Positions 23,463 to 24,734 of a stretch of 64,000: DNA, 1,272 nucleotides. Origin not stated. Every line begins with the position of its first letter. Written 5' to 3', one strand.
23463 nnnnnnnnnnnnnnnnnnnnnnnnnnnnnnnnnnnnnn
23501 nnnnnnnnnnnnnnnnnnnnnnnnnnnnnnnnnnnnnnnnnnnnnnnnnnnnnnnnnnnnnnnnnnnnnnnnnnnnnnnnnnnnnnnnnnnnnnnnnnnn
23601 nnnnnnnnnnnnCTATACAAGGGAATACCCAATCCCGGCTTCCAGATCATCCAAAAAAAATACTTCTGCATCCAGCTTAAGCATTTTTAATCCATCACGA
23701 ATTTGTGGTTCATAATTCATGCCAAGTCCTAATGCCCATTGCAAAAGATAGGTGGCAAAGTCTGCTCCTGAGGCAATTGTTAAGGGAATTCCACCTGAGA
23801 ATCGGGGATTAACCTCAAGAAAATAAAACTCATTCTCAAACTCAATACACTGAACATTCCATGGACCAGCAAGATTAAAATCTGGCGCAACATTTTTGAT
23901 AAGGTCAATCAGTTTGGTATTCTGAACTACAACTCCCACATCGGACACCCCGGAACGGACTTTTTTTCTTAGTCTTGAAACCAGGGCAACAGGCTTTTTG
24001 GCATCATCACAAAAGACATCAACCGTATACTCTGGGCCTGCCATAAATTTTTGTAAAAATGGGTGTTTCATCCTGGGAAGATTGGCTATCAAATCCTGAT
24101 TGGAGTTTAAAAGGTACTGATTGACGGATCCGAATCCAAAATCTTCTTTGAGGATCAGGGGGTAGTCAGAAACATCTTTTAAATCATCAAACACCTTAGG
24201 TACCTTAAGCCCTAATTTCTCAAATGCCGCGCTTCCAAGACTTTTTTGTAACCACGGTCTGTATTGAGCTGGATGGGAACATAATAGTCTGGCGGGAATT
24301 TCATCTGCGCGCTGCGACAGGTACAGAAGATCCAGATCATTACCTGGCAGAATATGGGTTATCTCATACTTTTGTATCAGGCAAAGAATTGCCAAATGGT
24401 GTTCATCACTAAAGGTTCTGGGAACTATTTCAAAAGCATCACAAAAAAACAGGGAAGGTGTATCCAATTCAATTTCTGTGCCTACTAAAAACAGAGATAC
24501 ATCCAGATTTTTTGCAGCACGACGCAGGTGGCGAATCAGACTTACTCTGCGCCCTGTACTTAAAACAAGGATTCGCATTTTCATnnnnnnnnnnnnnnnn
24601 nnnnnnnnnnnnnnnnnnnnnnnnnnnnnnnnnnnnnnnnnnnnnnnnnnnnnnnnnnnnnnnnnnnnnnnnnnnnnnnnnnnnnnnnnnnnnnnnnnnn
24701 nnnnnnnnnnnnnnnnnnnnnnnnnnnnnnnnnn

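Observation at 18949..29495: Variant pseudaminic-acid-like nonulosonic sugar pathway co-operonic with an LCP ligase, a YqeK HD hydrolase and a rhomboid protease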

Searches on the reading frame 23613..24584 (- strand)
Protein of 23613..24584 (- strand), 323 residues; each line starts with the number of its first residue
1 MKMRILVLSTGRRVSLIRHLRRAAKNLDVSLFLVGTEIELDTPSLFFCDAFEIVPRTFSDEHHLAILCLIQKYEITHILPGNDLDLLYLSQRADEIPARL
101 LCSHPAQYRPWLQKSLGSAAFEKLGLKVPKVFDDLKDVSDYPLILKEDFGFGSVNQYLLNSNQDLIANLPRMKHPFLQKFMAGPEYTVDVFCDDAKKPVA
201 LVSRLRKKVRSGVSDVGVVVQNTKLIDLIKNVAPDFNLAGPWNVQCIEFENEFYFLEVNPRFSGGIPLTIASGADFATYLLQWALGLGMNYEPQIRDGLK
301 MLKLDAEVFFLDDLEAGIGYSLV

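Call 3: search_protein_families(library=pfam, proteins=[window:23613-24584:-], max_evalue=0.01)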
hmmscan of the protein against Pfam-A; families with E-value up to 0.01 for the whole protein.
window:23613-24584:- (323 aa): 4 families
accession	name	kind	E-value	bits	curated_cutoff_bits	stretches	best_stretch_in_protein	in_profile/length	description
PF15632.11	ATPgrasp_Ter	-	5.1e-24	85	29.1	1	176-303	6-127/131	ATP-grasp in the biosynthetic pathway with Ter operon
PF02655.19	ATP-grasp_3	-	5.2e-12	46.6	23.2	1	119-264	9-159/160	ATP-grasp domain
PF21360.3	PylC-like_N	-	6.7e-10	39.4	27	1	5-95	1-87/96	PylC-like, N-terminal domain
PF02786.22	CPSase_L_D2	-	0.0092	15.9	19.8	0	236-287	152-206/211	Carbamoyl-phosphate synthase L chain, ATP binding domain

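Call 4: search_protein_families(library=ncbifam, proteins=[window:23613-24584:-], max_evalue=0.01)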
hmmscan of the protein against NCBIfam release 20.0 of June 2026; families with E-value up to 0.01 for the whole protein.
window:23613-24584:- (323 aa): 10 families
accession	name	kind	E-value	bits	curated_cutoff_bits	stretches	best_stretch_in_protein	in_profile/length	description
NF009405.0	PRK12767.1-4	equivalog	5.4e-50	170.2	390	1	3-311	1-316/320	carbamoyl phosphate synthase-like protein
NF009406.0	PRK12767.1-5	equivalog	5.7e-30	104.5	271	1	1-284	1-293/327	carbamoyl phosphate synthase-like protein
NF009403.0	PRK12767.1-2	equivalog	6.8e-30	104.4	286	2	128-232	131-235/342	carbamoyl phosphate synthase-like protein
NF009404.0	PRK12767.1-3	equivalog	3e-29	102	316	1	3-308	1-331/344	carbamoyl phosphate synthase-like protein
NF009402.0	PRK12767.1-1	equivalog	3.5e-26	91.8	218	1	2-277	2-291/329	carbamoyl phosphate synthase-like protein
NF002563.0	PRK02186.1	subfamily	6.8e-07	27.9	625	1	132-289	134-307/890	argininosuccinate lyase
TIGR01369.1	CPSaseII_lrg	equivalog_domain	1.1e-06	26.6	1027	1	141-284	705-864/1052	carbamoyl-phosphate synthase (glutamine-hydrolyzing) large subunit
NF053643.1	Ddl_archaea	equivalog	1.5e-06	27.5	500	1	136-272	135-282/367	putative pseudomurein biosynthesis ATP-grasp protein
NF003671.0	PRK05294.1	equivalog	1.3e-05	23.1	599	1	176-269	743-845/1058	carbamoyl-phosphate synthase large subunit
TIGR03909.1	pyrrolys_PylC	equivalog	0.00012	20.9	248.3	1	108-282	96-275/374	3-methylornithine--L-lysine ligase PylC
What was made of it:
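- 23613..24584 (-): ATP-grasp ligase (PylC-like_N / ATPgrasp_Ter) of a family that sits next to NeuB in flagellin glycosylation islands. Pfam and NCBIfam hits (calls 3, 4).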

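Call 25: search_solved_structures(query=window:23613-24584:-, max_evalue=0.01)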
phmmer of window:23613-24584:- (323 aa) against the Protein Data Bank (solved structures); distinct sequences matched with E-value up to 0.01: 1.
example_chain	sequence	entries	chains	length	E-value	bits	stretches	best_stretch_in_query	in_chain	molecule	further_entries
2pn1_A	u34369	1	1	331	2.1e-11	46.7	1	146-306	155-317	Carbamoylphosphate synthase large subunit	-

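Call 40: find_homologous_proteins(query=window:23613-24584:-, max_evalue=1e-10)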
Query window:23613-24584:- (323 aa): 271 proteins with E <= 1e-10 among 2740 candidates; the best 120 are listed.
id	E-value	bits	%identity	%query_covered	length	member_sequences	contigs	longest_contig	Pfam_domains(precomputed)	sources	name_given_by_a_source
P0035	2.2e-206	702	96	100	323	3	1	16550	PF15632.12,PF02655.20,PF21360.4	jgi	-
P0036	1.2e-155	535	73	99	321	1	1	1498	PF15632.12,PF02655.20,PF21360.4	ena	-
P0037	1.3e-85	305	48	95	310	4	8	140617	PF15632.12,PF02786.23,PF02655.20,PF21360.4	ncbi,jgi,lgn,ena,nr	ncbi:ATP-grasp domain-containing protein [bacterium]|jgi:carbamoyl-phosphate synthase large subunit|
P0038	6.1e-84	300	49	95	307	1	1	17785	PF15632.12,PF02655.20,PF21360.4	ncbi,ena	-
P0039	6.3e-84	300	48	96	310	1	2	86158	PF13535.12,PF15632.12,PF02655.20,PF21360.4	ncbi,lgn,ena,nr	ncbi:MAG: hypothetical protein COB02_13200 [Candidatus Cloacimonadota bacterium]|nr:MAG: hypothetica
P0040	1.2e-83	299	47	95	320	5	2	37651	PF15632.12,PF02655.20,PF21360.4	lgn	-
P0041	1.3e-83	299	49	95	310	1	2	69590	PF15632.12,PF02655.20,PF21360.4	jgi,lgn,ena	-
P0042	5.0e-83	297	50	95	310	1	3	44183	PF15632.12,PF02655.20,PF21360.4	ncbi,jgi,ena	-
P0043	1.1e-82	296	48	95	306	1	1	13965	PF13535.12,PF15632.12,PF02655.20,PF21360.4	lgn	-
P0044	3.1e-82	294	48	95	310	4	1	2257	PF15632.12,PF02655.20,PF21360.4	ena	-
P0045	1.2e-81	292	46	95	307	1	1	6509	PF15632.12,PF02655.20,PF21360.4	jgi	jgi:carbamoyl-phosphate synthase large subunit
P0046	1.5e-81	292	49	95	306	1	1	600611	PF15632.12,PF02655.20,PF21360.4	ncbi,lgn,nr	ncbi:MAG: ATP-grasp domain-containing protein [Candidatus Cloacimonetes bacterium]|nr:ATP-grasp doma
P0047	1.3e-80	289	47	96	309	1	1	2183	PF15632.12,PF02655.20,PF21360.4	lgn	-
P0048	1.3e-79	286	47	95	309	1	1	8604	PF15632.12,PF02655.20,PF21360.4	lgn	-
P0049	8.8e-79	283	48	95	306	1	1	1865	PF13535.12,PF15632.12,PF02655.20,PF21360.4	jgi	jgi:carbamoyl-phosphate synthase large subunit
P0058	1.2e-37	148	33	95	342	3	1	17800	PF13535.12,PF15632.12,PF02786.23,PF02655.20,PF21360.4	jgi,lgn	jgi:carbamoyl-phosphate synthase large subunit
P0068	1.3e-36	144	32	96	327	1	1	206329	PF13535.12,PF15632.12,PF06973.18,PF02655.20,PF21360.4,PF07478.19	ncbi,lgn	-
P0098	3.7e-34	136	31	96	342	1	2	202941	PF13535.12,PF15632.12,PF02786.23,PF02655.20,PF21360.4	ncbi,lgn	-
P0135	3.3e-32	130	34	88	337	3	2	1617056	PF13535.12,PF15632.12,PF02655.20,PF21360.4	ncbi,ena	-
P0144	1.0e-31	128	32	100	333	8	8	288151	PF13535.12,PF15632.12,PF02786.23,PF02655.20,PF21360.4,PF07478.19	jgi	jgi:carbamoyl-phosphate synthase large subunit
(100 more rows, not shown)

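Call 41: find_encoding_contigs(protein=P0098, flank=8000, max_places=1)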
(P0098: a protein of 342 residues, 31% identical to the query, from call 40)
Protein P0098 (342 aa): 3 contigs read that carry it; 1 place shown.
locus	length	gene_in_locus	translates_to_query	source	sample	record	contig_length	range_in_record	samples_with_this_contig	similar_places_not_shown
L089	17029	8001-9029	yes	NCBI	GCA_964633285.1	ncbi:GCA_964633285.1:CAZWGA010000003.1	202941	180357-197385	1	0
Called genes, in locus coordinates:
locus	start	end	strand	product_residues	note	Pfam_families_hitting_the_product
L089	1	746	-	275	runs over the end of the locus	PF00669:Flagellin_N, PF00700:Flagellin_C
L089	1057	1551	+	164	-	PF02623:FliW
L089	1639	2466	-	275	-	PF00669:Flagellin_N, PF00700:Flagellin_C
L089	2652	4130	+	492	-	PF00535:Glycos_transf_2, PF23914:TPR_CcmH_CycH (faint), PF13414:TPR_11 (faint), PF13431:TPR_17 (faint), PF00515:TPR_1 (weak), PF07719:TPR_2 (weak), PF13432:TPR_16, PF14559:TPR_19 (weak), +7 more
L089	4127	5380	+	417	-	PF13439:Glyco_transf_4 (faint), PF13692:Glyco_trans_1_4, PF00534:Glycos_transf_1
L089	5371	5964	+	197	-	PF26154:DUF8042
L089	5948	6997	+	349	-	-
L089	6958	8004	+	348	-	PF03102:NeuB, PF08666:SAF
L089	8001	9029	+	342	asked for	PF21360:PylC-like_N, PF02655:ATP-grasp_3, PF02786:CPSase_L_D2, PF13535:ATP-grasp_4 (faint), PF15632:ATPgrasp_Ter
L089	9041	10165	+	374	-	PF00512:HisKA, PF02518:HATPase_c, PF00072:Response_reg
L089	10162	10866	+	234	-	PF02348:CTP_transf_3, PF12804:NTP_transf_3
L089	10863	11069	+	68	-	PF06289:FlbD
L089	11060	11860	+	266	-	PF20560:MotA_N, PF01618:MotA_ExbB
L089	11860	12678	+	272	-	PF13677:MotB_plug, PF00691:OmpA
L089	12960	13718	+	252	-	PF00072:Response_reg, PF04397:LytTR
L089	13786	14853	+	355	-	PF06580:His_kinase, PF02518:HATPase_c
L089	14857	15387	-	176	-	PF05995:CDO_I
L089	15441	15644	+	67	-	PF06689:zf-C4_ClpX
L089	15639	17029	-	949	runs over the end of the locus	PF01565:FAD_binding_4, PF02913:FAD-oxidase_C, PF13183:Fer4_8, PF13534:Fer4_17, PF02754:CCG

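Call 42: find_encoding_contigs(protein=P0144, flank=8000, max_places=2)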
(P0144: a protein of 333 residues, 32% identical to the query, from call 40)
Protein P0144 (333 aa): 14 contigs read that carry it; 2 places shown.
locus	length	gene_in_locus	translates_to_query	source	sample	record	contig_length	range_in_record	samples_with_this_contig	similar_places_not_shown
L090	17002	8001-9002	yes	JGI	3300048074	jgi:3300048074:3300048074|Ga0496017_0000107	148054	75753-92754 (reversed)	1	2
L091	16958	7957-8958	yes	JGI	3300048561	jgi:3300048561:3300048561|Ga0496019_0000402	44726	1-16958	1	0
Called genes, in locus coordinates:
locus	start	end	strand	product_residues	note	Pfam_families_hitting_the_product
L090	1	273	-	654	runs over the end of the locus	PF01973:MptE-like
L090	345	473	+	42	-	-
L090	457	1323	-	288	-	PF00669:Flagellin_N, PF00700:Flagellin_C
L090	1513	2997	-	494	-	PF00534:Glycos_transf_1, PF13692:Glyco_trans_1_4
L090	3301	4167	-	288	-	PF00669:Flagellin_N, PF00700:Flagellin_C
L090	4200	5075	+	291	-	PF26154:DUF8042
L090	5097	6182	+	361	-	-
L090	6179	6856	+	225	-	PF00702:Hydrolase, PF13419:HAD_2, PF13242:Hydrolase_like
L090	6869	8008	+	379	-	PF03102:NeuB, PF08666:SAF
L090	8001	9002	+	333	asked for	PF21360:PylC-like_N, PF02655:ATP-grasp_3, PF02786:CPSase_L_D2 (faint), PF07478:Dala_Dala_lig_C (faint), PF13535:ATP-grasp_4 (faint), PF15632:ATPgrasp_Ter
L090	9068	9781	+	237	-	PF00483:NTP_transferase, PF12804:NTP_transf_3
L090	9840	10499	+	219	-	PF02348:CTP_transf_3, PF12804:NTP_transf_3 (weak)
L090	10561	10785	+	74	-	PF06289:FlbD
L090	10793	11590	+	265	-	PF20560:MotA_N, PF01618:MotA_ExbB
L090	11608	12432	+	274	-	PF13677:MotB_plug, PF00691:OmpA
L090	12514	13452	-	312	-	PF00583:Acetyltransf_1, PF13508:Acetyltransf_7 (weak)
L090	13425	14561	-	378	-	PF00072:Response_reg, PF13487:HD_5, PF01966:HD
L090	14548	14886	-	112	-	-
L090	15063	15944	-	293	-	PF03705:CheR_N, PF01739:CheR, PF13489:Methyltransf_23 (weak), PF08242:Methyltransf_12 (faint)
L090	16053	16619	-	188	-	PF01584:CheW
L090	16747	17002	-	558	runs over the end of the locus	PF00672:HAMP (faint), PF18947:HAMP_2, PF00015:MCPsignal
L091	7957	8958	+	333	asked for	PF21360:PylC-like_N, PF02655:ATP-grasp_3, PF02786:CPSase_L_D2 (faint), PF07478:Dala_Dala_lig_C (faint), PF13535:ATP-grasp_4 (faint), PF15632:ATPgrasp_Ter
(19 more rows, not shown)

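Call 43: find_encoding_contigs(protein=P0068, flank=8000, max_places=1)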
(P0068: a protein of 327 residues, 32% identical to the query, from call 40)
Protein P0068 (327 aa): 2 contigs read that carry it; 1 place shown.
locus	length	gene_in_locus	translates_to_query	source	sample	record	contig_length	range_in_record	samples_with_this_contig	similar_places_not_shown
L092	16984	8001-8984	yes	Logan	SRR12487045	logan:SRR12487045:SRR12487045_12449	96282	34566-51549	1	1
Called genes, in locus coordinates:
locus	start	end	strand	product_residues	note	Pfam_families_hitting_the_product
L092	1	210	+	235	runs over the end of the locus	-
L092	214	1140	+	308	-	PF00535:Glycos_transf_2, PF10111:Glyco_tranf_2_2, PF13641:Glyco_tranf_2_3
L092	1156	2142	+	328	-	PF01041:DegT_DnrJ_EryC1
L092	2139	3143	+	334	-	PF13480:Acetyltransf_6, PF02388:FemAB (weak)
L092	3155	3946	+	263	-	PF01522:Polysacc_deac_1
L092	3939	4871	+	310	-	PF00535:Glycos_transf_2, PF10111:Glyco_tranf_2_2, PF13641:Glyco_tranf_2_3 (weak)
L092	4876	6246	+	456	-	-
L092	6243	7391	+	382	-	PF13439:Glyco_transf_4, PF13579:Glyco_trans_4_4, PF20706:GT4-conflict, PF00534:Glycos_transf_1, PF13692:Glyco_trans_1_4, PF13524:Glyco_trans_1_2 (weak)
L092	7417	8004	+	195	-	PF02397:Bac_transf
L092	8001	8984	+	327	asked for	PF21360:PylC-like_N, PF02655:ATP-grasp_3, PF07478:Dala_Dala_lig_C (faint), PF13535:ATP-grasp_4 (weak), PF06973:DUF1297 (faint), PF15632:ATPgrasp_Ter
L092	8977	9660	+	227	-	PF00702:Hydrolase, PF13419:HAD_2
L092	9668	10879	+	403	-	PF01041:DegT_DnrJ_EryC1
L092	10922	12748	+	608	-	PF13727:CoA_binding_3, PF17836:PglD_N (weak), PF22674:C2185-like_N (weak), PF00106:adh_short (weak), PF01370:Epimerase, PF02719:Polysacc_synt_2, PF04321:RmlD_sub_bind, PF16363:GDP_Man_Dehyd, +3 more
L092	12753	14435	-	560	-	PF14052:Caps_assemb_Wzi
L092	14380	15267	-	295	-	PF14378:PAP2_3, PF01569:PAP2 (weak)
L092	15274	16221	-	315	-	PF00781:DAGK_cat, PF19279:YegS_C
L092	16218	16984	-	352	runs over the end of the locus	PF02754:CCG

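Call 63: find_encoding_contigs(protein=P0058, flank=8000, max_places=1)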
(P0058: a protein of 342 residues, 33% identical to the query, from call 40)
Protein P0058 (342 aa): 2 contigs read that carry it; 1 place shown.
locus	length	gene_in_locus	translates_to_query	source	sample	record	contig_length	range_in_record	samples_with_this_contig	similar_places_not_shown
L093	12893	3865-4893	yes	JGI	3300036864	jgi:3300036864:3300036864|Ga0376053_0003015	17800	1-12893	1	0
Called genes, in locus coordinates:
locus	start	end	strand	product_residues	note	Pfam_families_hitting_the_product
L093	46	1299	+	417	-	PF13439:Glyco_transf_4 (faint), PF13692:Glyco_trans_1_4, PF00534:Glycos_transf_1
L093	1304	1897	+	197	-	PF27299:TP0873_N (faint), PF26154:DUF8042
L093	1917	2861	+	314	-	-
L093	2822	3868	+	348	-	PF03102:NeuB, PF08666:SAF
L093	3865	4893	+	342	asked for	PF21360:PylC-like_N, PF02655:ATP-grasp_3, PF02786:CPSase_L_D2 (faint), PF13535:ATP-grasp_4 (faint), PF15632:ATPgrasp_Ter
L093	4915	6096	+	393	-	PF00512:HisKA, PF02518:HATPase_c, PF00072:Response_reg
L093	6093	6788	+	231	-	PF02348:CTP_transf_3, PF12804:NTP_transf_3 (weak)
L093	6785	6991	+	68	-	PF06289:FlbD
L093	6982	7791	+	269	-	PF20560:MotA_N, PF01618:MotA_ExbB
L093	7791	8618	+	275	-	PF13677:MotB_plug, PF00691:OmpA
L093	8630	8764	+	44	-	-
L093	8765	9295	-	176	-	PF05995:CDO_I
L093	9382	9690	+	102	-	-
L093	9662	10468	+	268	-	PF00106:adh_short, PF01370:Epimerase, PF08659:KR, PF13561:adh_short_C2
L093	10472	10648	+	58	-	PF06689:zf-C4_ClpX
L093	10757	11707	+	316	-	PF03401:TctC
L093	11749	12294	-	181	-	-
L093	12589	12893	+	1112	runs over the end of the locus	PF13620:CarboxypepD_reg, PF13715:CarbopepD_reg_2, PF25183:OMP_b-brl_4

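Call 64: find_encoding_contigs(protein=P0135, flank=8000, max_places=1)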
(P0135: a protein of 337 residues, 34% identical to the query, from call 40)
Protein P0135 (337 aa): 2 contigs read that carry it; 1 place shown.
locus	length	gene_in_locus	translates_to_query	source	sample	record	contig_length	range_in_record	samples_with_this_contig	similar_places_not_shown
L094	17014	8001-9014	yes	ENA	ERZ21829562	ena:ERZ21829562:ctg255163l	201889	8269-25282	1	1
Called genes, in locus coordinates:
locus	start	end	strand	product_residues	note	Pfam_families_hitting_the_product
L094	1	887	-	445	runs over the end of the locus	PF02465:FliD_N, PF07195:FliD_C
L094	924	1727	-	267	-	PF00669:Flagellin_N, PF00700:Flagellin_C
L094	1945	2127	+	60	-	-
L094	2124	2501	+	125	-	PF02348:CTP_transf_3, PF12804:NTP_transf_3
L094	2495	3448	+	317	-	PF00158:Sigma54_activat, PF01078:Mg_chelatase (faint), PF07728:AAA_5 (weak), PF14532:Sigma54_activ_2, PF25601:AAA_lid_14, PF02954:HTH_8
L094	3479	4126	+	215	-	PF27299:TP0873_N (weak), PF26154:DUF8042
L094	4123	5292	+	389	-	PF00155:Aminotran_1_2 (weak), PF01041:DegT_DnrJ_EryC1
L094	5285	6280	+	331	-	-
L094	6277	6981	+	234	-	PF00702:Hydrolase, PF12710:HAD (weak), PF13419:HAD_2, PF13242:Hydrolase_like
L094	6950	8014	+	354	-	PF03102:NeuB, PF08666:SAF (faint)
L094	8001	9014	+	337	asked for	PF21360:PylC-like_N, PF02655:ATP-grasp_3, PF13535:ATP-grasp_4 (faint), PF15632:ATPgrasp_Ter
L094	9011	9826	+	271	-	PF20560:MotA_N, PF01618:MotA_ExbB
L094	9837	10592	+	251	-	PF13677:MotB_plug, PF00691:OmpA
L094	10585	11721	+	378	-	PF00106:adh_short (weak), PF01370:Epimerase, PF02719:Polysacc_synt_2, PF04321:RmlD_sub_bind, PF16363:GDP_Man_Dehyd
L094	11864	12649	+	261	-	PF13677:MotB_plug, PF00691:OmpA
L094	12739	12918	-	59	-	-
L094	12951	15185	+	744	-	PF13578:Methyltransf_24, PF13176:TPR_7 (faint), PF13428:TPR_14 (faint), PF13371:TPR_9 (faint), PF13424:TPR_12 (faint), PF13431:TPR_17 (faint), PF13432:TPR_16 (faint), PF23914:TPR_CcmH_CycH (weak), +7 more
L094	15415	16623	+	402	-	PF01370:Epimerase, PF04321:RmlD_sub_bind, PF16363:GDP_Man_Dehyd, PF02719:Polysacc_synt_2 (faint), PF14667:Polysacc_synt_C, PF07883:Cupin_2 (weak)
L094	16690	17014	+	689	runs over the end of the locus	PF02310:B12-binding, PF04055:Radical_SAM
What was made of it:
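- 23613..24584 (-): Homologues at 31-34% identity lie directly downstream of NeuB in L089, L090/91, L093 and L094, and within a PglF/DegT/Bac_transf cluster in L092 (calls 40-43, 63, 64).
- The cytidylyltransferase, PseG-like and ATP-grasp families co-occur with NeuB in four independent island types (calls 41, 42, 63, 64).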

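Call 66: find_related_loci(query=A3, collection=metagenome_contigs, flank=10000)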
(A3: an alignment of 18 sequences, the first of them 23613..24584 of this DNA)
Query A3 (323 aa) in metagenome_contigs; peptide patterns used: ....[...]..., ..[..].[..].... (x = any residue, [..] = any of these).
89 stretches matched a pattern; 6 encode a relative of the query (tblastn E <= 1e-3); 6 distinct loci.
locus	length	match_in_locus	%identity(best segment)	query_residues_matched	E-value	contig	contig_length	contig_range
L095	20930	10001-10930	48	2-309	4e-91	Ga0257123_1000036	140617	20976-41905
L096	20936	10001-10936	47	3-313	3e-90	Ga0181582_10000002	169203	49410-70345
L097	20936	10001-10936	47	3-313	3e-90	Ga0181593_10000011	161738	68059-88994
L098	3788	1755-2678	43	3-309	3e-77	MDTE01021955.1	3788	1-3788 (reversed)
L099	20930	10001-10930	48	2-309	4e-91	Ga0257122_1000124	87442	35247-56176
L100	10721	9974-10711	42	3-247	2e-57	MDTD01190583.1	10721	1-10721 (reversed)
